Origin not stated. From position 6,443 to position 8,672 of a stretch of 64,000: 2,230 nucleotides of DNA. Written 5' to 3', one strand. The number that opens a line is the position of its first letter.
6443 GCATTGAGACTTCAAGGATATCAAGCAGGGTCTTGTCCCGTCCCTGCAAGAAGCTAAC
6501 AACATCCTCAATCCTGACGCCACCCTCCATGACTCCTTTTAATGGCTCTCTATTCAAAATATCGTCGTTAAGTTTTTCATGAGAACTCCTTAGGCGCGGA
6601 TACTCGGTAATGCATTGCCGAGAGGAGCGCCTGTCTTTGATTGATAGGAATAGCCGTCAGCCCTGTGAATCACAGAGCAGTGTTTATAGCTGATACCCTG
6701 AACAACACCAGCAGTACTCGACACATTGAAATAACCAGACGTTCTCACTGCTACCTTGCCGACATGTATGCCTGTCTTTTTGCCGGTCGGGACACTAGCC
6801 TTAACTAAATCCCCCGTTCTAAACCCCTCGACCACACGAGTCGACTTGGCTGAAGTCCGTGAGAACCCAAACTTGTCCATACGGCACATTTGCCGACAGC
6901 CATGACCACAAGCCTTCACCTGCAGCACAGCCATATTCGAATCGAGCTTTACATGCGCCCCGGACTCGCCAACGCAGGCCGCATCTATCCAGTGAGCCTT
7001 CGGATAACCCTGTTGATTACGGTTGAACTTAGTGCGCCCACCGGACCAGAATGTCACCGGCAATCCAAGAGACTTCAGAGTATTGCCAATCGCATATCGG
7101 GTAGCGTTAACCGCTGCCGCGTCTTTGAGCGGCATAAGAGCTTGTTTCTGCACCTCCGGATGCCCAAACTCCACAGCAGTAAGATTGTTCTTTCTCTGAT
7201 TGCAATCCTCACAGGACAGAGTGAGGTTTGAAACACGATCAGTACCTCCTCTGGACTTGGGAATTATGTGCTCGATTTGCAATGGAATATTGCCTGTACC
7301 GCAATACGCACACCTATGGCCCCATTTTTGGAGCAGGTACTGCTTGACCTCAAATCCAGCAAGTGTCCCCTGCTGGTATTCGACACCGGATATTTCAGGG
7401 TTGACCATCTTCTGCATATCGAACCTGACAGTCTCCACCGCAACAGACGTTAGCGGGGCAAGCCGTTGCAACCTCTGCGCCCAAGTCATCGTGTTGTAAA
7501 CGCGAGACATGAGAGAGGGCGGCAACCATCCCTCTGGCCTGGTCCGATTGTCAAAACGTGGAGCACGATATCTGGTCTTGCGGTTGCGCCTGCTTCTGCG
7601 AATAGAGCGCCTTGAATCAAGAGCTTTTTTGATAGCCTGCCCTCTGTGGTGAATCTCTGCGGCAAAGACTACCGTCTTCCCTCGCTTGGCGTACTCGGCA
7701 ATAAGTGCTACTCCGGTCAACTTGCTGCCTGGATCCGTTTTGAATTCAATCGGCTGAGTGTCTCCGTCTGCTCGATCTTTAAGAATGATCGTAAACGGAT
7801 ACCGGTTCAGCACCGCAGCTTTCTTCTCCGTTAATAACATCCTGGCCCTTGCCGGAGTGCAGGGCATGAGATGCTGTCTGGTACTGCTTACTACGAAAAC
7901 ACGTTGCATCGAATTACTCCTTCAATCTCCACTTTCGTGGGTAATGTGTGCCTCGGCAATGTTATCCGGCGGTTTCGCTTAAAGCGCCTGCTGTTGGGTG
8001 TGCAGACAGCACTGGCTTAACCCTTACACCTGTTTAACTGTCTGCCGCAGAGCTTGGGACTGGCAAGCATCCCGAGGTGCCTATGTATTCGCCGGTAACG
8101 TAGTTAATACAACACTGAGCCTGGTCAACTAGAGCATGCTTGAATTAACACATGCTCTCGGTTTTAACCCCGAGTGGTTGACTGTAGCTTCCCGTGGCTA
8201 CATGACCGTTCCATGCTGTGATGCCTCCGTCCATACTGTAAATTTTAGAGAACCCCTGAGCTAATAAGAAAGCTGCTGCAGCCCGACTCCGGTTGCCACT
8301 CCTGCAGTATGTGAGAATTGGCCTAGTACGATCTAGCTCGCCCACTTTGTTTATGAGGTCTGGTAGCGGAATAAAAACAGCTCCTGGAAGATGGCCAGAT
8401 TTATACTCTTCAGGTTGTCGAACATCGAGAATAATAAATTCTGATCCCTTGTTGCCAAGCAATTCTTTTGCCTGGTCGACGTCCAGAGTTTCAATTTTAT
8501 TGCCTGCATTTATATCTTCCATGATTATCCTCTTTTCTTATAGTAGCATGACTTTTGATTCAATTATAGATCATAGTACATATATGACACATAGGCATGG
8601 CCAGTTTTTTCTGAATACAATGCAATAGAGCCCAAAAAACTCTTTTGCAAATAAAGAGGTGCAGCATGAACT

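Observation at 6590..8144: Standalone IscB (OMEGA nuclease) with structured upstream region, the likely omega-RNA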

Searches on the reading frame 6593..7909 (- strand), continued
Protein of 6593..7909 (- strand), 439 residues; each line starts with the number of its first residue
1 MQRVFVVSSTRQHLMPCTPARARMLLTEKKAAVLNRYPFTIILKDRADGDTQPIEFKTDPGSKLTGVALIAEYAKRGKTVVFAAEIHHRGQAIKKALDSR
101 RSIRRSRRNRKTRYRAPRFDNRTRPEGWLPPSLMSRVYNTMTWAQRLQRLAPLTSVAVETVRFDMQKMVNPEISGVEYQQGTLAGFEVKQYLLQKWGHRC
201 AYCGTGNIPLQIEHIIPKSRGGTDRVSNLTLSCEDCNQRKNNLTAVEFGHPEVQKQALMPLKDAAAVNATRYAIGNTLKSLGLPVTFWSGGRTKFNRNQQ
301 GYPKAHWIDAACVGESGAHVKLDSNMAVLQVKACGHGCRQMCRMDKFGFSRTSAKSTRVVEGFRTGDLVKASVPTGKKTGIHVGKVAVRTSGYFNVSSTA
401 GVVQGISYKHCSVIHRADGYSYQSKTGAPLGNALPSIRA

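Call 49: find_encoding_contigs(protein=P0250, flank=3000, max_places=10)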
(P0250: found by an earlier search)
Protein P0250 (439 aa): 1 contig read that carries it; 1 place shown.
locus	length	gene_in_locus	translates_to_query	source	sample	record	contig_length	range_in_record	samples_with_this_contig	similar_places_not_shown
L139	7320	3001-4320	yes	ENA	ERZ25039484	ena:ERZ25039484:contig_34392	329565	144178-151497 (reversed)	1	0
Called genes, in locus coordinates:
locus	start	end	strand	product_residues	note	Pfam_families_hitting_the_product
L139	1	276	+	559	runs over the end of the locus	PF00753:Lactamase_B, PF12706:Lactamase_B_2, PF22505:RNase_J_b_CASP, PF07521:RMMBL, PF17770:RNase_J_C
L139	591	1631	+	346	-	PF13491:FtsK_4TM, PF17854:FtsK_alpha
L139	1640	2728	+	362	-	PF01580:FtsK_SpoIIIE, PF01935:DUF87 (faint), PF12846:AAA_10 (faint), PF13191:AAA_16 (faint), PF09397:FtsK_gamma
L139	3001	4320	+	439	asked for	PF14239:RRXRR, PF01844:HNH, PF13395:HNH_4, PF14279:HNH_5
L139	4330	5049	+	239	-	PF03548:LolA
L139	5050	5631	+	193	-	-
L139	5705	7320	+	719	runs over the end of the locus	PF09371:Tex_N, PF22706:Tex_central_region, PF16921:Tex_YqgF, PF14635:HHH_7 (weak), PF12836:HHH_3, PF17674:HHH_9, PF00575:S1, PF23459:S1_RRP5 (weak), +1 more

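Call 74: predict_structure(alignment_id=A5)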
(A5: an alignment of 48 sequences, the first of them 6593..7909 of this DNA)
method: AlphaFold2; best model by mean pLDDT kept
length: 439 residues; sequences in the alignment: 48
mean_pLDDT: 77.3   pTM: 0.65
mean pLDDT of the five models: 77.3, 77.3, 76.2, 72.2, 70.6
residues with pLDDT >= 90: 87; 70-90: 249; 50-70: 57; < 50: 46
segments of 3 or more residues with pLDDT < 50: 119-121, 170-180, 337-356, 431-439
pLDDT, mean of each block of 10 residues (from residue 1): 73 76 86 72 72 87 90 85 89 77 71 52 61 86 88 88 59 39 71 86 90 89 82 92 90 82 70 90 87 86 89 88 82 63 42 56 83 89 83 84 89 82 65 39
secondary structure, 60 per line:
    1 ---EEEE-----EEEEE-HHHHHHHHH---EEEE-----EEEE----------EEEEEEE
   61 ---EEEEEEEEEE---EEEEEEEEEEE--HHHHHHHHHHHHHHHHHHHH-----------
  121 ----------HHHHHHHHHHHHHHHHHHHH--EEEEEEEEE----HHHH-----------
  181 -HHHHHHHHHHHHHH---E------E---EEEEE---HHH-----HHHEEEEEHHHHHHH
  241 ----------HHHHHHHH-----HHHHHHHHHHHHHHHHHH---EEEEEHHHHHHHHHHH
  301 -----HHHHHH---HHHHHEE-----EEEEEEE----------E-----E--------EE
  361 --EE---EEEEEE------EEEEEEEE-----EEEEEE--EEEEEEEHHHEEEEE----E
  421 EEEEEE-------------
elements in order: E4-7 E13-17 H19-27 E31-34 E40-43 E54-60 E64-73 E77-87 H90-109 H131-150 E153-161 H166-169 H182-195 E210-214 E229-233 H234-240 H251-258 H264-281 E285-289 H290-300 H306-311 H315-319 E327-333 E368-373 E380-387 E393-398 E401-407 E411-415 E420-426

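Call 76: fold_search(model_id=the predicted structure, library=pdb)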
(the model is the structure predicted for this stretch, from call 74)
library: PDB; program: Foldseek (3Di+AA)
matches with E <= 10: 1081; with E <= 0.001: 32
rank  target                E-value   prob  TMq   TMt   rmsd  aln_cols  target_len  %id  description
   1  8csz_D                7.8e-23  1.00  0.52  0.47  16.0       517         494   21  IscB and wRNA bound to Target DNA (released 2022-06-15)
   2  9liq_A                5.9e-21  1.00  0.54  0.49  11.9       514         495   21  CryoEM Structures Uncover the Unexpected Hinges of IscB for Enhanced Gene Editing (released 2026-01-21)
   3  9k30_A                2.2e-20  1.00  0.51  0.51   8.9       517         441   21  Cryo-EM structure of the TbaIscB-omega RNA-target DNA complex (released 2026-02-04)
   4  8dmb_P                9.4e-20  1.00  0.57  0.74   5.5       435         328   20  Structure of Desulfovirgula thermocuniculi IsrB (DtIsrB) in complex with omega RNA and target DNA (released 2022-10-19)
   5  9nvu_P                9.0e-19  1.00  0.49  0.37  16.9       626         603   15  Engineered OrufIscB-omegaRNA-target DNA complex (released 2025-05-21)
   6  7utn_D                2.4e-16  1.00  0.51  0.56   9.6       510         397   17  IscB and wRNA bound to Target DNA (released 2022-06-15)
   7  7xht_A                4.1e-16  1.00  0.52  0.57   9.8       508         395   18  Structure of the OgeuIscB-omega RNA-target DNA complex (released 2022-12-14)
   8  9lir_D                4.3e-16  1.00  0.50  0.46  15.9       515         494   20  CryoEM Structures Uncover the Unexpected Hinges of IscB for Enhanced Gene Editing (released 2026-01-21)
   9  8ctl_D                1.0e-15  1.00  0.52  0.56  11.7       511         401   17  IscB and wRNA bound to Target DNA (locked state) (released 2022-06-15)
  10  9k2z_A                1.5e-14  1.00  0.45  0.70   5.9       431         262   16  Cryo-EM structure of the HfmIscB-omega RNA-target DNA complex (released 2026-02-04)
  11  9k31_A                4.4e-11  1.00  0.34  0.23  21.0       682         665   15  Cryo-EM structure of the YnpsCas9-guide RNA-target DNA complex (released 2026-02-04)
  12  9lgi_A                4.5e-09  1.00  0.31  0.21  20.5       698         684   13  Cryo-EM structure of a type II-D CRISPR-Cas9 in complex with single-guided RNA and double-stranded DNA (released 2025-08-20)
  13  9k32_A                3.0e-08  1.00  0.32  0.21  20.1       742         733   13  Cryo-EM structure of the NbaCas9-guide RNA-target DNA complex (released 2026-02-04)
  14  8zcy_A                8.1e-07  1.00  0.25  0.18  14.0       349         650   14  Cryo-EM structure of eSaCas9_NNG-guide RNA-target DNA complex in an interrogation state (released 2025-11-05)
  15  8d2q_A                1.4e-05  1.00  0.23  0.13  22.1       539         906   13  Structure of Acidothermus cellulolyticus Cas9 ternary complex (Post-cleavage 1) (released 2023-12-20)
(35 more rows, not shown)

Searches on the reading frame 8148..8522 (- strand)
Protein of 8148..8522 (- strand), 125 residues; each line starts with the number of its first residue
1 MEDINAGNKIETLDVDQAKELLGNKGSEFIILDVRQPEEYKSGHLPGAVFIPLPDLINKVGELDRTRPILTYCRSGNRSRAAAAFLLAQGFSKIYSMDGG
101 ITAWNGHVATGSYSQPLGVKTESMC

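Call 3: search_protein_families(library=pfam, proteins=[window:8148-8522:-], max_evalue=0.01)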
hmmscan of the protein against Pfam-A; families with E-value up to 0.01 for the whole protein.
window:8148-8522:- (125 aa): 1 family
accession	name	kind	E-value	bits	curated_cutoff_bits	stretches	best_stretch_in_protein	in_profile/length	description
PF00581.25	Rhodanese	-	3.8e-24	85.5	22.2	1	15-105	2-100/102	Rhodanese-like domain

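Call 6: search_protein_families(library=ncbifam, proteins=[window:8148-8522:-], max_evalue=0.01)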
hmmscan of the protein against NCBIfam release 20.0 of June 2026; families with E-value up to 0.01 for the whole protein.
window:8148-8522:- (125 aa): 20 families
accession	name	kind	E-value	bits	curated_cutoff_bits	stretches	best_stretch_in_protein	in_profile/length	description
NF001195.0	PRK00162.1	equivalog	4.8e-20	71.9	102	1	9-108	3-100/108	thiosulfate sulfurtransferase GlpE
NF006444.0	PRK08762.1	equivalog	1.8e-18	66.4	449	1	8-107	12-110/387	molybdopterin-synthase adenylyltransferase MoeB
NF005646.0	PRK07411.1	equivalog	8.2e-17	61.4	633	1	6-108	277-383/390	molybdopterin-synthase adenylyltransferase MoeB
NF045521.1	rhoda_near_glyco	subfamily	3.6e-15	56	145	1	9-105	16-109/144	rhodanese homology domain-containing protein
NF005902.0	PRK07878.1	equivalog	5.5e-15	55.2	647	1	11-108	287-385/392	adenylyltransferase/sulfurtransferase MoeZ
NF001133.1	PRK00142.1-1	equivalog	4.1e-11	42.9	170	1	12-107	107-206/229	oxygen-dependent tRNA uridine(34) hydroxylase TrhO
NF041203.1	rhodanese_LYCAU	equivalog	3.2e-10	39.8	115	1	7-105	17-117/126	rhodanese-related (seleno)protein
NF007627.0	PRK10287.1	equivalog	1.3e-09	38.2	102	1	32-101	24-94/104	thiosulfate sulfurtransferase PspE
NF008750.0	PRK11784.1-2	equivalog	6.8e-09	35.3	241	1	25-53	12-40/346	tRNA 2-selenouridine(34) synthase MnmH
NF008752.0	PRK11784.1-4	equivalog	1.3e-08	34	266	1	30-53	20-43/357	tRNA 2-selenouridine(34) synthase MnmH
TIGR02981.1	phageshock_pspE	exception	2.4e-08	34.2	126.3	1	31-101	21-92/101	thiosulfate sulfurtransferase PspE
TIGR03167.1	tRNA_sel_U_synt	equivalog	6.9e-08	32.3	219.75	1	30-53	4-27/311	tRNA 2-selenouridine(34) synthase MnmH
TIGR04271.1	ThiI_C_thiazole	equivalog_domain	1.1e-07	31.9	70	1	13-94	15-96/101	thiazole biosynthesis protein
TIGR04568.1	arch_SelU_Nterm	equivalog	1.4e-06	28.3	200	1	12-53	90-128/215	selenouridine synthase SelU-like subunit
NF045694.1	seleno_TsoB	exception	1.8e-06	26.4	805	1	12-106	45-151/572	rhodanese/DsbD fusion-like selenoprotein TsoB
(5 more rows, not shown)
